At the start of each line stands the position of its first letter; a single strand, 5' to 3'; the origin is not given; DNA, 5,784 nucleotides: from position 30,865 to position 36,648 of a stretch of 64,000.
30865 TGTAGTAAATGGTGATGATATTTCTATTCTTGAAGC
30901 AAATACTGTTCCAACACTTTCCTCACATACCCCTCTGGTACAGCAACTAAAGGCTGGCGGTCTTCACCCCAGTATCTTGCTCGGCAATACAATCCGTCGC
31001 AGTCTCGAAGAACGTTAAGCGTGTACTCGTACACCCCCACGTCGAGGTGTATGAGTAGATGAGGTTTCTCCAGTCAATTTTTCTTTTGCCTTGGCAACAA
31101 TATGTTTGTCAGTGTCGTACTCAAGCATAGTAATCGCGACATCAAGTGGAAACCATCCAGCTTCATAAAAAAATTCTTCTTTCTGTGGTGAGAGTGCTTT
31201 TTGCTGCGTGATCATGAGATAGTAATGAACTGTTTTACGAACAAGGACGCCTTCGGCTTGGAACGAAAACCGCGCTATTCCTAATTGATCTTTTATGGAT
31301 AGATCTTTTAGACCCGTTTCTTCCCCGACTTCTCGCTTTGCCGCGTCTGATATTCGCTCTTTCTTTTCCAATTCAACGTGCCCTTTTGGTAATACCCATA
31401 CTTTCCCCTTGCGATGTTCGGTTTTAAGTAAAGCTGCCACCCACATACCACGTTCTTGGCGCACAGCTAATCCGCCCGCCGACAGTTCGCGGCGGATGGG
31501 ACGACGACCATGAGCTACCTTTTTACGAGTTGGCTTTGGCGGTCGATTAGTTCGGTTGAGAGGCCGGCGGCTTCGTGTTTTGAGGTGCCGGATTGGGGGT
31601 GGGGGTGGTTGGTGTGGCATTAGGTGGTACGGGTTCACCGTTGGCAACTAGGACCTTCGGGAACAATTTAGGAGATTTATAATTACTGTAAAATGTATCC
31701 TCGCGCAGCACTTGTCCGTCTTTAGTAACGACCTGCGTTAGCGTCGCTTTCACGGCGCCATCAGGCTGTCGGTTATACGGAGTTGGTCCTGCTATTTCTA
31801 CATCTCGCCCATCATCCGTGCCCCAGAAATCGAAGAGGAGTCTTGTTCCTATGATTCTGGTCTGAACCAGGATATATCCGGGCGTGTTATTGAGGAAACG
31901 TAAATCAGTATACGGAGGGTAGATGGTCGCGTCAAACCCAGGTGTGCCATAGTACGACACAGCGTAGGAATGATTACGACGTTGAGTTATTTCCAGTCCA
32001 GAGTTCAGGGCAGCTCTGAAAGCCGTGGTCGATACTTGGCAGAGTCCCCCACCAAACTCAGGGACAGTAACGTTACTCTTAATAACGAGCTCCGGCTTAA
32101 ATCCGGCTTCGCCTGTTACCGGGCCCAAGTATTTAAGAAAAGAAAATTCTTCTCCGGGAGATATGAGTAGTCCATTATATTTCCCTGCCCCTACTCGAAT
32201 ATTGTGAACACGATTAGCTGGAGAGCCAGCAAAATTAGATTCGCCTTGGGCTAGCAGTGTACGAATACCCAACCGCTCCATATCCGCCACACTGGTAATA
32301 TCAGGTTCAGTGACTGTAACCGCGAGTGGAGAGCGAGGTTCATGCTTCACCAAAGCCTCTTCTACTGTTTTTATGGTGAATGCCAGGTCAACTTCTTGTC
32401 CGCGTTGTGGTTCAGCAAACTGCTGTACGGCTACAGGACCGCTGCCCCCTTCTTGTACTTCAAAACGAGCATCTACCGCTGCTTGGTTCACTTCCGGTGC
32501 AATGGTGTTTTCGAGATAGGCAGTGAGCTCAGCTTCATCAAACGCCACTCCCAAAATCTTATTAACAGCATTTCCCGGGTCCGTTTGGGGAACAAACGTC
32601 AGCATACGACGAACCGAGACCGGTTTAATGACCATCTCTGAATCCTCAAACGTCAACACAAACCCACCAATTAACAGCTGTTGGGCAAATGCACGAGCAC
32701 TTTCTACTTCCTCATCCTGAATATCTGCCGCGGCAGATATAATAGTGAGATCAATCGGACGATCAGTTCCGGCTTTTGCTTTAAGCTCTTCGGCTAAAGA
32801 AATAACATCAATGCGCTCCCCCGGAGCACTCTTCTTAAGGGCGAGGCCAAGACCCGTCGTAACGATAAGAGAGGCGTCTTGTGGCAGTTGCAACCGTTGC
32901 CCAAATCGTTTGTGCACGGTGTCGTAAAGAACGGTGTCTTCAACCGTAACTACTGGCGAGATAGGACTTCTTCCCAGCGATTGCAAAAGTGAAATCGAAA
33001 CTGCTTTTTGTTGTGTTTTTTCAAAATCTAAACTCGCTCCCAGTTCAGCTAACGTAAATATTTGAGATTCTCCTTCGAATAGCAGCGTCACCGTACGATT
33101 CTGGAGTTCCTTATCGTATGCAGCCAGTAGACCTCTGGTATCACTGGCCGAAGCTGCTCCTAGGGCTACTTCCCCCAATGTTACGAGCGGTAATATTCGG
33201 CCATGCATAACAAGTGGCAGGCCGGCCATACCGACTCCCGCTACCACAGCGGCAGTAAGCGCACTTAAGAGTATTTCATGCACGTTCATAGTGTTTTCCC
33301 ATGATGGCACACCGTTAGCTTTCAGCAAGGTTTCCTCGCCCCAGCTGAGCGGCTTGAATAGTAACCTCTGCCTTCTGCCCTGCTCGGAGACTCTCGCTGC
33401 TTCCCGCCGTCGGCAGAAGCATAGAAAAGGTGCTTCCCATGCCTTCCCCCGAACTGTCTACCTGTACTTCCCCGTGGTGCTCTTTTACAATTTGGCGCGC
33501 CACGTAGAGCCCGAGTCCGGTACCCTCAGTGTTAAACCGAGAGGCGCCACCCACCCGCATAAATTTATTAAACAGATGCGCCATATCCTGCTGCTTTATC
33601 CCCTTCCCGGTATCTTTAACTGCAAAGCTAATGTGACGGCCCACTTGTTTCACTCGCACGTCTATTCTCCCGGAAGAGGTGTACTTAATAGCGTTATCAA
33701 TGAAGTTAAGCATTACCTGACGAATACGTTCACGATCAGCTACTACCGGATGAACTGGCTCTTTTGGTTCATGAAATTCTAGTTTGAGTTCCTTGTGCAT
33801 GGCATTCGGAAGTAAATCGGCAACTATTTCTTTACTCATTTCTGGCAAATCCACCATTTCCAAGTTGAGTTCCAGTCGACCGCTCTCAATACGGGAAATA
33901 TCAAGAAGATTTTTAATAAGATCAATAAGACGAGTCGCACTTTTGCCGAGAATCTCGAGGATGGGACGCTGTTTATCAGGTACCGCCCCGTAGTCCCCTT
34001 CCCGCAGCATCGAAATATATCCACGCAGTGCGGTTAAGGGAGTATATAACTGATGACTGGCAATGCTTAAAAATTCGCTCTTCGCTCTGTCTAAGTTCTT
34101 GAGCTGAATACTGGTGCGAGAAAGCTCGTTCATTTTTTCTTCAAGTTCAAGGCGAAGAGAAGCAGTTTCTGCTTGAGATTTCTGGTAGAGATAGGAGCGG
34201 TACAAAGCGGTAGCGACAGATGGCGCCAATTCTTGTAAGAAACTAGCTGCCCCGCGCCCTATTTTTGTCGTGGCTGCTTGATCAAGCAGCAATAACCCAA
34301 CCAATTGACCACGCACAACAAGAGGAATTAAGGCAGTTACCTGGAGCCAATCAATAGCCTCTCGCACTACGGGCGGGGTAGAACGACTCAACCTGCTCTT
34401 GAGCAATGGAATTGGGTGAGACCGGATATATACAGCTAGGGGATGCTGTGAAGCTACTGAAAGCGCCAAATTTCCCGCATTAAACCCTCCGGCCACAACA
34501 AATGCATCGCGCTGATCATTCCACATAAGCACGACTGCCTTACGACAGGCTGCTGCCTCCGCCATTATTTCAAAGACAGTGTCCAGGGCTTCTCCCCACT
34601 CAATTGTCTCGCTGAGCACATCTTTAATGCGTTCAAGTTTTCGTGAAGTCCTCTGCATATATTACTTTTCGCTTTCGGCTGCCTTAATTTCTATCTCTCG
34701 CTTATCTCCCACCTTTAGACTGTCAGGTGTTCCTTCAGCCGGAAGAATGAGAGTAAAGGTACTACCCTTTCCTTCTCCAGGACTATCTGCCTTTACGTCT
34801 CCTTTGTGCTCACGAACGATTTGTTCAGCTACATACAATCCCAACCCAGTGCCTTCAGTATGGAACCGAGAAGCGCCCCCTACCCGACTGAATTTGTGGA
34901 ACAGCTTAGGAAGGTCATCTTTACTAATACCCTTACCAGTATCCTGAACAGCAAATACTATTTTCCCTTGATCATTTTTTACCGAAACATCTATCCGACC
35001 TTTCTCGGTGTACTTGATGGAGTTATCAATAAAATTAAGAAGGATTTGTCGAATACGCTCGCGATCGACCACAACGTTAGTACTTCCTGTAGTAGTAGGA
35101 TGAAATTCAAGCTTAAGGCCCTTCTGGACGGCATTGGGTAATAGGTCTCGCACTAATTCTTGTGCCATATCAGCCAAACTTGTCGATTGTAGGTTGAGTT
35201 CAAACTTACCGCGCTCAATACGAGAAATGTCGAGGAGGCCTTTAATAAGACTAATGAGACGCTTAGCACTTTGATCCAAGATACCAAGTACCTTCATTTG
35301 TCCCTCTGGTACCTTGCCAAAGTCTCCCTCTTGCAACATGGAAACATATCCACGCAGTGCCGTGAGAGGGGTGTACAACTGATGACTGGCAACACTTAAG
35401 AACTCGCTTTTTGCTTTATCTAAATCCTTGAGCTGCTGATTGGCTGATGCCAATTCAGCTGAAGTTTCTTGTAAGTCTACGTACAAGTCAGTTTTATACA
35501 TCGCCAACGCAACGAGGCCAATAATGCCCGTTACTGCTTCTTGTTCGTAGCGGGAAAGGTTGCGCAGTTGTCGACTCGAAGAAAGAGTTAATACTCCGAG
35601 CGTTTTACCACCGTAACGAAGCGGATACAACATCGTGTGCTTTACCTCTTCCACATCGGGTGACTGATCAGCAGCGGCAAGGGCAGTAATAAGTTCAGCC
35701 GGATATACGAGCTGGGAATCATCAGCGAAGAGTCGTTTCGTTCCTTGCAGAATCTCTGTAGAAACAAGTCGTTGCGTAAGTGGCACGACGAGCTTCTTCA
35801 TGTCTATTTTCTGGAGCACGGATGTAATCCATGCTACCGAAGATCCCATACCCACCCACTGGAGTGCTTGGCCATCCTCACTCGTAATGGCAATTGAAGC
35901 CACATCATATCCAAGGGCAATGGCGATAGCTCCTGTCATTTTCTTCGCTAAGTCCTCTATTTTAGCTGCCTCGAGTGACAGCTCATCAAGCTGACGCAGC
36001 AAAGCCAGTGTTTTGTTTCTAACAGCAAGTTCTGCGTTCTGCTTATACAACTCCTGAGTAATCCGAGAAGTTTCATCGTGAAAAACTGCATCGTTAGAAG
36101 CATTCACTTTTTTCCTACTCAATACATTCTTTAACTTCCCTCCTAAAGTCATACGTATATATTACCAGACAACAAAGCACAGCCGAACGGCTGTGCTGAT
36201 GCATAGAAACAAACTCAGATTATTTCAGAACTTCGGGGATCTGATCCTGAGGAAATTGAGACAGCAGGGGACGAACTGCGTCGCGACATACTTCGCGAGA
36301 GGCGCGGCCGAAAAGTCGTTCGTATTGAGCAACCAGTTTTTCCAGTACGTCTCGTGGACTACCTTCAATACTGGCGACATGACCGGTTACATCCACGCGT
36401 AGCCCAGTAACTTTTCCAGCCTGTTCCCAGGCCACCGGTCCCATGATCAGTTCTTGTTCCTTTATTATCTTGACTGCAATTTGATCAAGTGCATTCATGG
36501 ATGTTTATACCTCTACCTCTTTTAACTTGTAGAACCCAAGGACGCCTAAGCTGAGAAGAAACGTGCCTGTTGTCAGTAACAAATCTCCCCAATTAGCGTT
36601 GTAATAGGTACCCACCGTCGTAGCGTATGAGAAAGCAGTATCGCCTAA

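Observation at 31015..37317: Second sensory module co-transcribed with tandem histidine kinases, a VanW-family gene and a NUDIX hydrolase, converging on ddl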

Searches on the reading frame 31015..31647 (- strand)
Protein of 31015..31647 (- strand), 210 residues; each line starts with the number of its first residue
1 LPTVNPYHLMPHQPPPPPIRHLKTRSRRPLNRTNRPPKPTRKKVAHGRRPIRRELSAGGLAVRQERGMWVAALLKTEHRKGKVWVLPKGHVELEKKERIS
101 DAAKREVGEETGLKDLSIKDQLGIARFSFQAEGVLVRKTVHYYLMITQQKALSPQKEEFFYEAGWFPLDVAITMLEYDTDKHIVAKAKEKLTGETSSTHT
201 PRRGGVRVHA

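Call 4: search_protein_families(library=pfam, proteins=[window:31015-31647:-], max_evalue=0.01)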
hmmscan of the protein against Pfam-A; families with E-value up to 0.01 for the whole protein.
window:31015-31647:- (210 aa): 1 family
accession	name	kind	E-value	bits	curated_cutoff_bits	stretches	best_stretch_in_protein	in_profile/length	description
PF00293.34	NUDIX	-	4.1e-12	46.7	21.1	1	56-174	5-122/134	NUDIX domain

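Call 9: search_protein_families(library=ncbifam, proteins=[window:31015-31647:-], max_evalue=0.01)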
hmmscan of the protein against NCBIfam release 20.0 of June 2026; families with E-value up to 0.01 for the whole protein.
window:31015-31647:- (210 aa): 7 families
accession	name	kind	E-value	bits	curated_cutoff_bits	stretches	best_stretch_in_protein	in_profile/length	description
NF052459.1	OxoGTPPhMutT1Mycb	equivalog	2e-08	33.7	475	1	80-188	27-126/292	8-oxo-(d)GTP phosphatase MutT1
NF050029.2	TransRepNtr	equivalog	1.9e-05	24.3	400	1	77-201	45-166/245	ADPR responsive transcriptional repressor NtrR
NF001938.0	PRK00714.1-5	equivalog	0.00011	21.6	116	1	64-118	23-79/172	RNA pyrophosphohydrolase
NF041652.1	Nud_hyd_Dein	equivalog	0.00056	20.2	200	1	77-141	38-98/152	Nudix hydrolase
TIGR02705.1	nudix_YtkD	equivalog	0.0039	16.8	154.4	1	73-115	37-76/156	RNA deprotection pyrophosphohydrolase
NF006530.0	PRK08999.1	equivalog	0.0067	15.5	245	1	63-119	14-68/315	Nudix family hydrolase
NF006961.0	PRK09438.1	equivalog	0.0088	15.5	103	0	93-122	41-74/151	dihydroneopterin triphosphate diphosphatase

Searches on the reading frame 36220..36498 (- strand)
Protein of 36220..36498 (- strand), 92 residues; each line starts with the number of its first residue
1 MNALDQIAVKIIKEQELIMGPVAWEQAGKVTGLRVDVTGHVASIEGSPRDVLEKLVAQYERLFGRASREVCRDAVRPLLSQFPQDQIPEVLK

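Call 4: search_protein_families(library=pfam, proteins=[window:36220-36498:-], max_evalue=0.01)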
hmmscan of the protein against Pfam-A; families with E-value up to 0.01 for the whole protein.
window:36220-36498:- (92 aa): 0 families

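Call 8: find_encoding_contigs(protein=window:36220-36498:-, flank=10000, max_places=6)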
Protein window:36220-36498:- (92 aa): 4 contigs read that carry it; 3 places shown.
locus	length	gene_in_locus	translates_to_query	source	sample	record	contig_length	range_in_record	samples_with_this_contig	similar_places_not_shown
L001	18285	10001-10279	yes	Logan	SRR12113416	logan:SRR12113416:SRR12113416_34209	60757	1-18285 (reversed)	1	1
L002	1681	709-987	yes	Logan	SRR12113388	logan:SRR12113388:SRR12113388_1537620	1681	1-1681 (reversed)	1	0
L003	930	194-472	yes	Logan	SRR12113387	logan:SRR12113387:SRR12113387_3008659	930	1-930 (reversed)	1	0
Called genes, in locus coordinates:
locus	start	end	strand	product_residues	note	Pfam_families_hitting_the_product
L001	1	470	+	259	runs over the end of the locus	PF01177:Asp_Glu_race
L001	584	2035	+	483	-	PF00587:tRNA-synt_2b, PF03129:HGTP_anticodon, PF09180:ProRS-C_1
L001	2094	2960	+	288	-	PF02653:BPD_transp_2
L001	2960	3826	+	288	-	PF02653:BPD_transp_2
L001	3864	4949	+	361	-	PF13458:Peripla_BP_6, PF13433:Peripla_BP_5 (faint), PF01094:ANF_receptor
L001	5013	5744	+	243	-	PF02463:SMC_N (faint), PF13175:AAA_15 (faint), PF13476:AAA_23 (weak), PF00005:ABC_tran, PF13304:AAA_21 (faint), PF12399:BCA_ABC_TP_C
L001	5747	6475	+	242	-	PF02463:SMC_N (faint), PF00005:ABC_tran, PF13304:AAA_21 (faint)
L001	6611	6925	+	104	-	PF01503:PRA-PH (weak), PF12643:MazG-like (faint), PF03819:MazG (weak)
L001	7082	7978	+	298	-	PF00892:EamA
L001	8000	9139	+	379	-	PF00278:Orn_DAP_Arg_deC, PF02784:Orn_Arg_deC_N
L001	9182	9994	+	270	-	-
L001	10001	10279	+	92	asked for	-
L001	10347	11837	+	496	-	PF01590:GAF (faint), PF00512:HisKA, PF02518:HATPase_c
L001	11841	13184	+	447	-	PF13492:GAF_3 (weak), PF00512:HisKA, PF02518:HATPase_c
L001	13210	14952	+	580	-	PF12229:PG_binding_4 (faint), PF04294:VanW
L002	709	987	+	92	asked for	-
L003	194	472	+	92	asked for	-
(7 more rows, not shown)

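Call 9: search_protein_families(library=ncbifam, proteins=[window:36220-36498:-], max_evalue=0.01)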
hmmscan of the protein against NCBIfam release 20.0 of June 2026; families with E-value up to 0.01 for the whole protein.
window:36220-36498:- (92 aa): 0 families

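Call 10: find_homologous_proteins(query=window:36220-36498:-, max_evalue=0.001)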
Query window:36220-36498:- (92 aa): 577 proteins with E <= 0.001 among 578 candidates; the best 120 are listed.
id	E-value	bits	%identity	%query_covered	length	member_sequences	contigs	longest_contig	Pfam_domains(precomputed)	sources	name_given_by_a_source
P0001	4.8e-52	191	100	100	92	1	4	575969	-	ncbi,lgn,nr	ncbi:MAG: hypothetical protein HYZ61_02025 [Candidatus Andersenbacteria bacterium]|nr:hypothetical p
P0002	1.4e-38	148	79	100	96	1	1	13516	-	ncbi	-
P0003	1.9e-37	145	73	100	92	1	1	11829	-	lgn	-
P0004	1.4e-36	142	75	100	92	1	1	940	-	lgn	-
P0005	1.4e-36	142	73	100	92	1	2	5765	-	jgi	jgi:hypothetical protein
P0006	1.7e-36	142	73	100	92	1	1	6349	-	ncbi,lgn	ncbi:MAG: hypothetical protein WEC84_01045 [Candidatus Andersenbacteria bacterium]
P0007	2.0e-36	142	71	100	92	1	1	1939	-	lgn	-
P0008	3.5e-36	141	74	100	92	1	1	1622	-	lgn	-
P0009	4.3e-36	141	73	100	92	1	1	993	-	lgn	-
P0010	5.0e-36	140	74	100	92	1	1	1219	-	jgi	jgi:hypothetical protein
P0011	6.0e-36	140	71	100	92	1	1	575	-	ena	-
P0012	8.5e-36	140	74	100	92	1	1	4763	-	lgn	-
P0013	9.8e-36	139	72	100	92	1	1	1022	-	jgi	jgi:hypothetical protein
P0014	1.4e-35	139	76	96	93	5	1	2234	-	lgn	-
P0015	1.5e-35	139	72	100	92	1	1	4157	-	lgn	-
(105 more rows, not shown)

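Call 13: find_related_loci(query=A1, collection=genome_contigs, flank=10000)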
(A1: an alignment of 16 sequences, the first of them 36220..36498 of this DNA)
Query A1 (92 aa) in genome_contigs; peptide patterns used: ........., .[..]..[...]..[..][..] (x = any residue, [..] = any of these).
58 stretches matched a pattern; 47 encode a relative of the query (tblastn E <= 1e-3); 47 distinct loci.
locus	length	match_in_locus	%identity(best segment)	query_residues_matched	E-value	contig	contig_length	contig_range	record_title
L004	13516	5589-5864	79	1-92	2e-44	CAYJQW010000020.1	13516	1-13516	MAG TPA_asm: uncultured Candidatus Saccharibacteria bacterium isolate ERP125453_co1_258 genome assembly, contig: NODE_49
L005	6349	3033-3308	73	1-92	6e-43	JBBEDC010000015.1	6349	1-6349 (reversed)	MAG: Candidatus Andersenbacteria bacterium isolate LejiaF_48_14 Lejia_F_15812_length_6349_cov_9, whole genome shotgun se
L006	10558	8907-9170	75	5-92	2e-41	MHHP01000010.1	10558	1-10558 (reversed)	MAG: Candidatus Andersenbacteria bacterium RIFCSPHIGHO2_02_FULL_45_11 rifcsphigho2_02_scaffold_13273, whole genome shotg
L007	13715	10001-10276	72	1-92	1e-41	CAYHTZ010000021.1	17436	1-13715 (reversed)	MAG TPA_asm: uncultured Candidatus Saccharibacteria bacterium isolate ERP119705_co17_339 genome assembly, contig: NODE_4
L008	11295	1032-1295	74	5-92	6e-41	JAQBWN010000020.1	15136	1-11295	MAG: bacterium isolate casp150-mb.232 NODE_10153_length_15136_cov_0.081865, whole genome shotgun sequence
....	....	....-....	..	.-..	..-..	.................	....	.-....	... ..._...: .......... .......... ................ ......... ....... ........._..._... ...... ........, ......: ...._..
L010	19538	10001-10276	70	1-92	1e-40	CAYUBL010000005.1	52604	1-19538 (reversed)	MAG TPA_asm: uncultured Candidatus Saccharibacteria bacterium isolate SRP170004_co1_552 genome assembly, contig: NODE_75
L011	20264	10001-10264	70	5-92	4e-40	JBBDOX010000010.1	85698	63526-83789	MAG: Candidatus Andersenbacteria bacterium isolate LejiaB_49_17 Lejia_B_357_length_85698_cov_11, whole genome shotgun se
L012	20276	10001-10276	71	1-92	8e-40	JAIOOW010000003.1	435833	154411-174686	MAG: Candidatus Andersenbacteria bacterium isolate LakeFargette_0920_ALND_MAG_45_23 LacPavin_0920_ALND_scaffold_352731,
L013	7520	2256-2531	71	1-92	8e-40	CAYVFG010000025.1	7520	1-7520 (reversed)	MAG TPA_asm: uncultured Candidatus Saccharibacteria bacterium isolate SRP193066_co1_226 genome assembly, contig: NODE_85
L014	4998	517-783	69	4-92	1e-38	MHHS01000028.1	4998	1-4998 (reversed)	MAG: Candidatus Andersenbacteria bacterium RIFCSPHIGHO2_12_FULL_45_11b rifcsphigho2_12_scaffold_37636, whole genome shot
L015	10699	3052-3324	69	2-92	2e-38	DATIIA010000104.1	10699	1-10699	MAG TPA_asm: Candidatus Andersenbacteria bacterium isolate SMAG_U15652 k141_231546, whole genome shotgun sequence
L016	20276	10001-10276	67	1-92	2e-38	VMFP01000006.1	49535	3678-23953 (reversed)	MAG: Parcubacteria group bacterium Gr01-1014_38 G01um101438_scaffold_204, whole genome shotgun sequence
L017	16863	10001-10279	68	1-92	2e-38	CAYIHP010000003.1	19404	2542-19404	MAG TPA_asm: uncultured Candidatus Saccharibacteria bacterium isolate ERP119705_co21_154 genome assembly, contig: NODE_3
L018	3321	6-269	68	5-92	3e-38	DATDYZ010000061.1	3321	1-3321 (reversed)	MAG TPA_asm: Candidatus Andersenbacteria bacterium isolate SMAG_U8178 k141_1190178, whole genome shotgun sequence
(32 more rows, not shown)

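Call 16: predict_structure(alignment_id=A1)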
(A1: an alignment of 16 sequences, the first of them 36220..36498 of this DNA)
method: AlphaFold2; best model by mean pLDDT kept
length: 92 residues; sequences in the alignment: 16
mean_pLDDT: 90.6   pTM: 0.82
mean pLDDT of the five models: 90.6, 87.7, 71.2, 66.4, 63.3
residues with pLDDT >= 90: 64; 70-90: 27; 50-70: 1; < 50: 0
segments of 3 or more residues with pLDDT < 50: none
pLDDT, mean of each block of 10 residues (from residue 1): 87 93 94 92 91 95 91 89 83 86
secondary structure, 60 per line:
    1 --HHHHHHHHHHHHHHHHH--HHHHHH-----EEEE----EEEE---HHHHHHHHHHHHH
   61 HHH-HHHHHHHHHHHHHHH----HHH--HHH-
elements in order: H3-19 H22-27 E33-36 E41-44 H48-63 H65-79

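Call 19: fold_search(model_id=the predicted structure, library=pdb)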
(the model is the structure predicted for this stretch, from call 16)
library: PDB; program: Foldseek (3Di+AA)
matches with E <= 10: 42; with E <= 0.001: 0
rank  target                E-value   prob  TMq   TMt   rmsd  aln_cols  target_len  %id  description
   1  3sj5_A                5.0e-01  0.80  0.53  0.30   4.3        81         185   18  I5F Mutant Structure of T. Tengcongensis H-NOX (released 2011-07-20)
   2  3tf0_A                6.3e-01  0.75  0.53  0.30   4.7        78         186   18  Crystal structure of an H-NOX protein from T. tengcongensis (released 2011-11-09)
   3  1u4h_A                7.5e-01  0.69  0.52  0.29   4.6        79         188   19  Crystal structure of an oxygen binding H-NOX domain related to soluble guanylate cyclases (oxygen complex) (released 2004-08-31)
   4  3m0b                  1.0e+00  0.57  0.52  0.29   4.6        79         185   18  Ru-Porphyrin Protein Scaffolds for Sensing O2 (released 2010-04-14)
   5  1u56_B                1.1e+00  0.60  0.53  0.30   4.5        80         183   20  Crystal structure of an oxygen binding H-NOX domain related to soluble guanylate cyclases (Water-ligated, ferric form) (released 2004-08-31)
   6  3nvu_A                1.1e+00  0.57  0.53  0.29   4.7        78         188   17  Modulating Heme Redox Potential Through Protein-Induced Porphyrin Distortion (released 2010-09-08)
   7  4fdk_A                1.1e+00  0.57  0.54  0.30   4.6        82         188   18  F78L Tt H-NOX (released 2013-08-28)
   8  3lah_A                1.2e+00  0.47  0.48  0.27   5.0        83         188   17  Structural insights into the molecular mechanism of H-NOX activation (released 2010-03-16)
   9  3lai_C                1.3e+00  0.57  0.52  0.29   4.4        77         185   21  Structural insights into the molecular mechanism of H-NOX activation (released 2010-03-16)
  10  6bdd                  1.3e+00  0.23  0.44  0.25   7.3        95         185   15  Crystal structure of Fe(II) unliganded H-NOX protein from K. algicida (released 2018-05-30)
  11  3eee_A                1.6e+00  0.51  0.54  0.30   4.2        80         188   19  Probing the function of heme distortion in the H-NOX family (released 2008-11-25)
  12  3iqb                  1.6e+00  0.44  0.52  0.30   4.8        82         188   18  Tt I75F/L144F H-NOX (released 2010-01-19)
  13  3nvr_B                1.7e+00  0.41  0.52  0.30   4.6        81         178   18  Modulating Heme Redox Potential Through Protein-Induced Porphyrin Distortion (released 2010-09-08)
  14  6bde                  1.8e+00  0.18  0.43  0.24   7.4        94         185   15  Crystal structure of Fe(II) unliganded H-NOX protein mutant A71G from K. algicida (released 2018-05-30)
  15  3nvr_A                1.9e+00  0.44  0.53  0.30   4.4        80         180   18  Modulating Heme Redox Potential Through Protein-Induced Porphyrin Distortion (released 2010-09-08)
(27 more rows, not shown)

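Call 45: search_solved_structures(query=A1, max_evalue=10)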
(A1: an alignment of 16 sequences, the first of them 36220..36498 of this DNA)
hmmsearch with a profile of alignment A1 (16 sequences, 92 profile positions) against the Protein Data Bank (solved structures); distinct sequences matched with E-value up to 10: 3.
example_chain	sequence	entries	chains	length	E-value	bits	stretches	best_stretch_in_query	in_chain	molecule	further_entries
9e78_2t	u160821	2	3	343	1.3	12.9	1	52-86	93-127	DMIP17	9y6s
9sra_BN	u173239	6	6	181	1.6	12.6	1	25-71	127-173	Large ribosomal subunit protein uL16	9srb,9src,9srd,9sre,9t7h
9sra_BF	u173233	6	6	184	1.9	12.4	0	17-62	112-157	Large ribosomal subunit protein uL6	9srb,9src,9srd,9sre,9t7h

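Call 46: search_protein_families(library=pfam, proteins=[window:36220-36498:-], max_evalue=10)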
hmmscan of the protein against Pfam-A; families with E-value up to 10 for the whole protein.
window:36220-36498:- (92 aa): 1 family
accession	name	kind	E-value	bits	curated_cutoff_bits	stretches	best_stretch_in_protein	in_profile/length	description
PF05576.17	Peptidase_S37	-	0.12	11.5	27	1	36-75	158-195/448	PS-10 peptidase S37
